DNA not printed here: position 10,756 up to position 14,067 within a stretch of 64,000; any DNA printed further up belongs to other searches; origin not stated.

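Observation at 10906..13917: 1003-aa fusion of a NuoF-like FMN/NADH module with a GltD/NfnB-like FAD-NAD(P)H oxidoreductase as the FDH electron-transfer subunit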

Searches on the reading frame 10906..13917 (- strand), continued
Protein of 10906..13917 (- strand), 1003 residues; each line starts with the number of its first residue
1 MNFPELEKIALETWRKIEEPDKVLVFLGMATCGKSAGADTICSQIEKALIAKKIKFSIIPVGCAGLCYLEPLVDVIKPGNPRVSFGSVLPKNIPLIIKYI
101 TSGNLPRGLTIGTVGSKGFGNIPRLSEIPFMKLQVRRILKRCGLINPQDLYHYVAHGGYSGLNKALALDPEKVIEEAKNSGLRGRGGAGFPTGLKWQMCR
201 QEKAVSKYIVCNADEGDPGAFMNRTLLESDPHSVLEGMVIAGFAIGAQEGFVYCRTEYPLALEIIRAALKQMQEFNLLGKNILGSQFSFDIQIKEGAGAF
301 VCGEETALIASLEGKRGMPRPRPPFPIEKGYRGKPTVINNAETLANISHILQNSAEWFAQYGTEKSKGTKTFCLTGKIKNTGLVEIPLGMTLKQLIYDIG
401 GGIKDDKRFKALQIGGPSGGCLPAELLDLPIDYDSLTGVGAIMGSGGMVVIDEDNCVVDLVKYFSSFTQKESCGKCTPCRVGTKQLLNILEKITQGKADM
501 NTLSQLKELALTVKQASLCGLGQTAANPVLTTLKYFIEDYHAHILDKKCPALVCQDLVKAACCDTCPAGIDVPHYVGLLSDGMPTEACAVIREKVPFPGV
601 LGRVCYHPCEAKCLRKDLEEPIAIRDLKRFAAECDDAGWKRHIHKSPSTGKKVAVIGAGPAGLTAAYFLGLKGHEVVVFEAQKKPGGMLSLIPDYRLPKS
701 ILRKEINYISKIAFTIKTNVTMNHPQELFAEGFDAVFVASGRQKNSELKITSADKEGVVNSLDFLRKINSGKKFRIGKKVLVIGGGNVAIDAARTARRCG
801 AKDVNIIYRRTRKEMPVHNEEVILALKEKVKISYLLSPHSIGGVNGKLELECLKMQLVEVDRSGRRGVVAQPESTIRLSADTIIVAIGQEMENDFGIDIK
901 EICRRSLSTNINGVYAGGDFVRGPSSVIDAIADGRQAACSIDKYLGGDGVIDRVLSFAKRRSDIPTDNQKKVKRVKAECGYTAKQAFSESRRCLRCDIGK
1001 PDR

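Call 25: find_encoding_contigs(protein=P0069, flank=8000, max_places=2)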
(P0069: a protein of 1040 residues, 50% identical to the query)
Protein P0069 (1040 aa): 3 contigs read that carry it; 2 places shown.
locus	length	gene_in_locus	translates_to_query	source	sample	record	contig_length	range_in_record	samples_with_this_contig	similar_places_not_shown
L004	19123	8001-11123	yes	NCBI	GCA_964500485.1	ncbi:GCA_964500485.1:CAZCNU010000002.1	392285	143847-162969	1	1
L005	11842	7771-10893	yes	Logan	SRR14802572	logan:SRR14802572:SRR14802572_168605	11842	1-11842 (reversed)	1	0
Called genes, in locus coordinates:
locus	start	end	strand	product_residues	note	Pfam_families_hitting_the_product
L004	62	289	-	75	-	-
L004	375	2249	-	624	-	PF00009:GTP_EFTU, PF01926:MMR_HSR1 (weak), PF22042:EF-G_D2, PF03144:GTP_EFTU_D2, PF14492:EFG_III (weak), PF00679:EFG_C, PF21018:BipA_C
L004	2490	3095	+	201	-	-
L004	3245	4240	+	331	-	PF00753:Lactamase_B, PF23023:Anti-Pycsar_Apyc1 (weak)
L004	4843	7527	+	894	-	PF13510:Fer2_4, PF10588:NADH-G_4Fe-4S_3, PF22117:Fer4_Nqo3, PF12838:Fer4_7 (weak), PF04879:Molybdop_Fe4S4, PF00384:Molybdopterin, PF01568:Molydop_binding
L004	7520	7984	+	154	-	PF01257:2Fe-2S_thioredx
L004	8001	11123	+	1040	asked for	PF01512:Complex1_51K, PF10531:SLBB (weak), PF10589:NADH_4Fe-4S, PF14691:Fer4_20, PF01266:DAO (weak), PF07992:Pyr_redox_2, PF13450:NAD_binding_8 (weak), PF13738:Pyr_redox_3 (weak), +1 more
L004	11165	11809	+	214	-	PF12225:DUF5981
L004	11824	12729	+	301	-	PF02219:MTHFR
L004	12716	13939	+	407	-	PF01590:GAF, PF13185:GAF_2, PF13492:GAF_3, PF02518:HATPase_c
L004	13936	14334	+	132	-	PF00072:Response_reg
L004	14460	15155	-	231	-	PF00589:Phage_integrase, PF13248:Zn_ribbon_3 (faint)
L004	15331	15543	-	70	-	-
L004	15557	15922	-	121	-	-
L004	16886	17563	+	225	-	-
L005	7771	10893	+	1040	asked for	PF01512:Complex1_51K, PF10531:SLBB (weak), PF10589:NADH_4Fe-4S, PF14691:Fer4_20, PF01266:DAO (weak), PF07992:Pyr_redox_2, PF13450:NAD_binding_8 (weak), PF13738:Pyr_redox_3 (weak), +1 more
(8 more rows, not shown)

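Call 37: find_related_loci(query=A1, collection=genome_contigs, flank=6000)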
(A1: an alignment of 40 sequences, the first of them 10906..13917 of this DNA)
Query A1 (1003 aa) in genome_contigs; peptide patterns used: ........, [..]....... (x = any residue, [..] = any of these).
600 stretches matched a pattern (row limit reached: there are more); 600 encode a relative of the query (tblastn E <= 1e-3); the best 80 are kept; 80 distinct loci.
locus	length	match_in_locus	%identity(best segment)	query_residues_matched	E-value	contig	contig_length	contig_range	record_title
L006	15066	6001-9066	54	1-998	0e+0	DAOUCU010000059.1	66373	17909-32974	MAG TPA_asm: Dehalococcoidia bacterium isolate H85_867 78963, whole genome shotgun sequence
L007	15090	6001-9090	48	1-998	0e+0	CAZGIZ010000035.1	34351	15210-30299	MAG TPA_asm: uncultured Desulfobacteraceae bacterium isolate binchicken_co81_519 genome assembly, contig: NODE_1451_leng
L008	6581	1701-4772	48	10-997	0e+0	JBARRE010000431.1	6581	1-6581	MAG: Sedimentisphaerales bacterium isolate MFD13433_ilm_asm_bin29 k127_318016, whole genome shotgun sequence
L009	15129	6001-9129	46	1-1003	0e+0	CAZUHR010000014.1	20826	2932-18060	MAG TPA_asm: uncultured Desulfobacteraceae bacterium isolate binchicken_co129_132 genome assembly, contig: NODE_7285_len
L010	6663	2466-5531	47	21-998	0e+0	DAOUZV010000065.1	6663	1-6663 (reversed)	MAG TPA_asm: Chloroflexota bacterium isolate CSMAG_962 CSMAG_962_k141_3479259_length_6663_cov_8.0000, whole genome shotg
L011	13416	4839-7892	46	18-998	0e+0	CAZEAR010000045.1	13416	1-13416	MAG TPA_asm: uncultured Dehalococcoidales bacterium isolate binchicken_co294_169 genome assembly, contig: NODE_4525_leng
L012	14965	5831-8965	44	1-998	0e+0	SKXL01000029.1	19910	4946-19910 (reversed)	MAG: Balneolales bacterium isolate CSSed162cmB_239 CSSed16-2cmB-6090, whole genome shotgun sequence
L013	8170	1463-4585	46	2-998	0e+0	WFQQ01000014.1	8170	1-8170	MAG: Desulfurellaceae bacterium isolate S013_74 k151_110165, whole genome shotgun sequence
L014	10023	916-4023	46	2-1002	0e+0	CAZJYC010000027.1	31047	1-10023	MAG TPA_asm: uncultured Eubacteriales bacterium isolate binchicken_co327_166 genome assembly, contig: NODE_213_length_31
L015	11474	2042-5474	47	13-998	0e+0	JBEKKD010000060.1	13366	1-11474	MAG: Armatimonadota bacterium isolate SPRUCE 339 SPRUCE_339_60, whole genome shotgun sequence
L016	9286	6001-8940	47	55-1000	0e+0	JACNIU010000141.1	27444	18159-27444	MAG: Desulfobacterales bacterium isolate NIOZ-UU19 NIOZ-UU_NODE_1983_length_27444_cov_18.6424, whole genome shotgun sequ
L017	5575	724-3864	43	1-1000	0e+0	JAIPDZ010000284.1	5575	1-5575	MAG: Deltaproteobacteria bacterium isolate Tobar14m-G14 Tobar14m-20mill-C2178, whole genome shotgun sequence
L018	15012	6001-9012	48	31-998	0e+0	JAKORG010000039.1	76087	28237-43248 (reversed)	MAG: Deltaproteobacteria bacterium isolate all_maxbin.269 k201_728294, whole genome shotgun sequence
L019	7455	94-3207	43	5-998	0e+0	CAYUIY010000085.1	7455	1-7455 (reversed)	MAG TPA_asm: uncultured Dysgonomonadaceae bacterium isolate binchicken_co12_213 genome assembly, contig: NODE_8223_lengt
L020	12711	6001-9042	46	19-997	0e+0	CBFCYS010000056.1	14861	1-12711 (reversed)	MAG TPA_asm: uncultured bacterium isolate SRR26215675_binner12_Refined_126 genome assembly, contig: ERZ25073486.2410, wh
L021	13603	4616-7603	45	32-997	0e+0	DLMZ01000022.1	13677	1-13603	MAG TPA_asm: Firmicutes bacterium UBA7523 UBA7523_contig_5893, whole genome shotgun sequence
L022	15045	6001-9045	43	3-998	0e+0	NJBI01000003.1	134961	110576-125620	MAG: Promethearchaeota archaeon Loki_b31 58, whole genome shotgun sequence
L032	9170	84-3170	43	20-1003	0e+0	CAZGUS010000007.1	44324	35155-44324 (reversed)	MAG TPA_asm: uncultured Anaerolineaceae bacterium isolate binchicken_co50_320 genome assembly, contig: NODE_800_length_4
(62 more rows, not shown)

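Call 42: search_protein_families(library=pfam, proteins=[L022:9813-11393:+, L021:7618-9384:+, L014:4050-4769:+], max_evalue=0.00001)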
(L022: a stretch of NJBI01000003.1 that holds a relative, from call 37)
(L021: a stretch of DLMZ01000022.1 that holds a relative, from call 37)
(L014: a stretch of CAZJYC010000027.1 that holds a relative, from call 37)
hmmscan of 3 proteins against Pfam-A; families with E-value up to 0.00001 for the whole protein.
L022:9813-11393:+ (526 aa): 1 family
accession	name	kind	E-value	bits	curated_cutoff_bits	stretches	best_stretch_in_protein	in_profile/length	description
PF01645.23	Glu_synthase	-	3.7e-13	49.8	20.4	1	279-403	185-306/369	Conserved region in glutamate synthase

L021:7618-9384:+ (588 aa): 9 families
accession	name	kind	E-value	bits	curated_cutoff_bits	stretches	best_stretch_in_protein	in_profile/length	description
PF02906.19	Fe_hyd_lg_C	-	2.5e-95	319.2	22.1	1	221-522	1-245/245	Iron only hydrogenase large subunit, C-terminal domain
PF02256.22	Fe_hyd_SSU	-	1.2e-24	86.6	24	1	531-585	2-56/56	Iron hydrogenase small subunit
PF13510.11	Fer2_4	-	2.5e-20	72.8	22.8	1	1-76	3-81/82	2Fe-2S iron-sulfur cluster binding domain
PF10588.14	NADH-G_4Fe-4S_3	-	4.2e-16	58.6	27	1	83-122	1-40/40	NADH-ubiquinone oxidoreductase-G iron-sulfur binding region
PF22117.2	Fer4_Nqo3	-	4.9e-09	36.7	27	1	136-204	2-67/67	NADH-quinone oxidoreductase subunit 3, ferredoxin-like domain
PF12838.12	Fer4_7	-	1e-07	32.7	27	1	144-202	1-52/52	4Fe-4S dicluster domain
PF13237.11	Fer4_10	-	9.8e-07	29.1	25.5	0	138-156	2-21/53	4Fe-4S dicluster domain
PF12837.12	Fer4_6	-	1.5e-06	28.3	25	0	138-157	2-21/24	4Fe-4S binding domain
PF00037.32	Fer4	-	7.8e-06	25.9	21.1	0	184-204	4-24/24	4Fe-4S binding domain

L014:4050-4769:+ (239 aa): 2 families
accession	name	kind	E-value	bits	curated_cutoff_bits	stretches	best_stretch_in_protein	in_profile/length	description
PF13510.11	Fer2_4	-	3.3e-14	53.2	22.8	1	1-78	3-81/82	2Fe-2S iron-sulfur cluster binding domain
PF12838.12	Fer4_7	-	6.8e-07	30.1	27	1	123-176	2-50/52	4Fe-4S dicluster domain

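Call 43: find_encoding_contigs(protein=window:10906-13917:-, flank=2000, max_places=3)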
Protein window:10906-13917:- (1003 aa): 1 contig read that carries it; 1 place shown.
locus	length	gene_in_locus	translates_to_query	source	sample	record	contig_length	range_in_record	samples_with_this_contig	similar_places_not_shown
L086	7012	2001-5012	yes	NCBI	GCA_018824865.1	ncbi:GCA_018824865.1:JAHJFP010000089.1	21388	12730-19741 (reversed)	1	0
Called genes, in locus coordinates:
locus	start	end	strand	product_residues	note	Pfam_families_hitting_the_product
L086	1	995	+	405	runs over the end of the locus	PF03453:MoeA_N, PF00994:MoCF_biosynth, PF03454:MoeA_C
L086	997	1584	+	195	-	PF12804:NTP_transf_3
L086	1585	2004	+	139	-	PF01257:2Fe-2S_thioredx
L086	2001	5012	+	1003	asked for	PF01512:Complex1_51K, PF10531:SLBB (weak), PF10589:NADH_4Fe-4S, PF14691:Fer4_20, PF01266:DAO (weak), PF01946:Thi4 (weak), PF07992:Pyr_redox_2, PF13450:NAD_binding_8, +7 more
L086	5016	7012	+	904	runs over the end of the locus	PF13510:Fer2_4, PF10588:NADH-G_4Fe-4S_3, PF22117:Fer4_Nqo3, PF12838:Fer4_7, PF00037:Fer4 (weak), PF04879:Molybdop_Fe4S4, PF00384:Molybdopterin, PF01568:Molydop_binding, +1 more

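Call 44: list_cluster_members(proteins=[P0001, P0002, window:10906-13917:-])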
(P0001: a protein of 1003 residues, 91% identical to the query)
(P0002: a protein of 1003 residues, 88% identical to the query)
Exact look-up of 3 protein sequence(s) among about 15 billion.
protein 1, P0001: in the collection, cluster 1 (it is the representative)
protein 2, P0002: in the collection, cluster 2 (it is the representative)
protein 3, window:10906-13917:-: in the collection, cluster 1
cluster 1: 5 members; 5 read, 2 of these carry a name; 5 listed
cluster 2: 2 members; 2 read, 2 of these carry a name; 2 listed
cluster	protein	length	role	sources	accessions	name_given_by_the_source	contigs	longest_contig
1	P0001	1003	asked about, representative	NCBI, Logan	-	-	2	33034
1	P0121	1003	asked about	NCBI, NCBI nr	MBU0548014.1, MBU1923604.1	MAG: FAD-dependent oxidoreductase [Candidatus Omnitrophica bacterium] | FAD-dependent oxidoreductase [Candidatus Omnitrophota bacterium]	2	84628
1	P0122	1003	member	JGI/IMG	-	NADH-quinone oxidoreductase subunit F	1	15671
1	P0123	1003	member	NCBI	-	-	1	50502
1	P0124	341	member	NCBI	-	-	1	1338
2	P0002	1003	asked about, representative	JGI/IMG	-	NADH-quinone oxidoreductase subunit F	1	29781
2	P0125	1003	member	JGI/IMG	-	NADH-quinone oxidoreductase subunit F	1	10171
